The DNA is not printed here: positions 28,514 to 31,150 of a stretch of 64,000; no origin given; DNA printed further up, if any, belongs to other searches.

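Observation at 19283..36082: Complete type I-G (I-U) CRISPR-Cas locus split into two divergent modules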

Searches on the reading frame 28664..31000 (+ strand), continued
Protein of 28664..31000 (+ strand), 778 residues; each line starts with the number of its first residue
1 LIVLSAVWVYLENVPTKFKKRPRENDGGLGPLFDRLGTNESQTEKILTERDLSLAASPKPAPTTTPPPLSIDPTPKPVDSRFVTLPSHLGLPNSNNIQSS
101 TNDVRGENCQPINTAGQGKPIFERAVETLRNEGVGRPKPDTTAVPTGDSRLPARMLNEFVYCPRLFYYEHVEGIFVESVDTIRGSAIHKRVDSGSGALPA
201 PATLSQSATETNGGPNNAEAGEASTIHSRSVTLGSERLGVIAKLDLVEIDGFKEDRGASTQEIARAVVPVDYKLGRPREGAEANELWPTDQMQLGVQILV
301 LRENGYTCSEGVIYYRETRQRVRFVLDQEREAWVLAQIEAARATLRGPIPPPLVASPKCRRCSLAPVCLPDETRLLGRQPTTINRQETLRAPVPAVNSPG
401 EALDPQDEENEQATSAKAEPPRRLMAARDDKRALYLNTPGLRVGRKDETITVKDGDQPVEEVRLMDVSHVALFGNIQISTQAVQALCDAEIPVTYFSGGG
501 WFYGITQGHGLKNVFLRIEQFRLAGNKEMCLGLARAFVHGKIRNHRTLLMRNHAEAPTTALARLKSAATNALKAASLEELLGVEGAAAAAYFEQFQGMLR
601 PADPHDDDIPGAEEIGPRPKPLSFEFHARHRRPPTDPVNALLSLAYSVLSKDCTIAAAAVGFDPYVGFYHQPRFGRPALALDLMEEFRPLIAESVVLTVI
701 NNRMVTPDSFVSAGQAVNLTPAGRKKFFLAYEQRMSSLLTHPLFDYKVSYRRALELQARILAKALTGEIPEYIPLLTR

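Call 71: find_encoding_contigs(protein=P0257, flank=10000, max_places=3)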
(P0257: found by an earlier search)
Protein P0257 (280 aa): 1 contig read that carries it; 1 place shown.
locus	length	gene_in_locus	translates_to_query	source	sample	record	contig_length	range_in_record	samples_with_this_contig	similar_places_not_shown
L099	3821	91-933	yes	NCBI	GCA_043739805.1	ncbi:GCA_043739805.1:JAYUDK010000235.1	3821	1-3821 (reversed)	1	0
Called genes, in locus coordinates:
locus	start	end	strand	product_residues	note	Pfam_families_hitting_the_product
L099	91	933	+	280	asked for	-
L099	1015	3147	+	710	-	PF12705:PDDEXK_1, PF01930:Cas_Cas4, PF01867:Cas_Cas1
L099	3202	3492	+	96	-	PF09827:CRISPR_Cas2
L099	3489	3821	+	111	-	?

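Call 74: search_protein_families(library=padloc, proteins=[window:29126-31000:+, L092:1226-2233:+], max_evalue=0.00001)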
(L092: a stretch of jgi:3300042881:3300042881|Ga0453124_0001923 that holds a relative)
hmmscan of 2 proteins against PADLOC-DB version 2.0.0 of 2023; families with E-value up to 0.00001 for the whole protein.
window:29126-31000:+ (624 aa): 38 families (the best 25 are shown)
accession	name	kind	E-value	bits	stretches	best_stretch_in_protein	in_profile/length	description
PDLC01747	Cas1g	-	5.9e-163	541.2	2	262-624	182-523/523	-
PDLC00928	Cas1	-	1.7e-109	363.6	1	279-613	2-315/315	Cas1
PDLC01248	Cas1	-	3.7e-100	333.1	1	279-613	2-289/289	"CAS-I,CAS-II,CAS-III,CAS-IV,CAS-V,CAS-VI; acquisition_1"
PDLC02067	Cas1b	-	7.4e-100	333.2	2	254-614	177-523/533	-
PDLC01608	Cas1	-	6.8e-90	299.3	1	280-579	1-276/276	"CAS-I,CAS-II,CAS-III,CAS-IV,CAS-V,CAS-VI; acquisition_1"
PDLC02025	Cas1d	-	1.5e-89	298.6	2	469-623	165-315/316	-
PDLC01743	Cas1c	-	1.7e-86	288.5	1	277-623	5-336/337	-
PDLC00923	Cas1c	-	9.4e-85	282.9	1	279-622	5-339/340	"CRISPR-associated endonuclease Cas1, subtype I-C/DVULG"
PDLC01334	Cas1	-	1.3e-84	282.4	1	279-621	4-335/336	"CAS-I,CAS-II,CAS-III,CAS-IV,CAS-V,CAS-VI; acquisition_1"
PDLC00927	Cas1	-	1.3e-78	262.4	2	469-614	177-322/327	CRISPR-associated endonuclease Cas1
PDLC00922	Cas1a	-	9.5e-72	239.9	1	267-614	1-337/347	"CRISPR-associated endonuclease Cas1, subtype MYXAN"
PDLC01449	Cas1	-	2.2e-69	231.8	1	278-614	2-283/285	"CAS-I,CAS-II,CAS-III,CAS-IV,CAS-V,CAS-VI; acquisition_1"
PDLC01249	Cas1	-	5.9e-63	210.7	1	280-556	1-246/246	"CAS-I,CAS-II,CAS-III,CAS-IV,CAS-V,CAS-VI; acquisition_1"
PDLC01740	Cas1_IIIa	-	2.4e-53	180.1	2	468-616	169-319/331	-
PDLC01742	Cas1b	-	3.6e-51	172.6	2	469-620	171-321/326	-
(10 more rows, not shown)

L092:1226-2233:+ (335 aa): 3 families
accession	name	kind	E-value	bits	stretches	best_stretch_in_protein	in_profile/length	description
PDLC01457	WYL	-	1.9e-42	143.4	1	21-320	3-229/229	"CAS-I,CAS-II,CAS-III,CAS-IV,CAS-V,CAS-VI; associated_signaling"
PDLC01652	WYL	-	8e-37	125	1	156-332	17-162/162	"CAS-I,CAS-II,CAS-III,CAS-IV,CAS-V,CAS-VI; associated_signaling"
PDLC01766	Cas3c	-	3.7e-27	92.9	1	23-329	9-310/1009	-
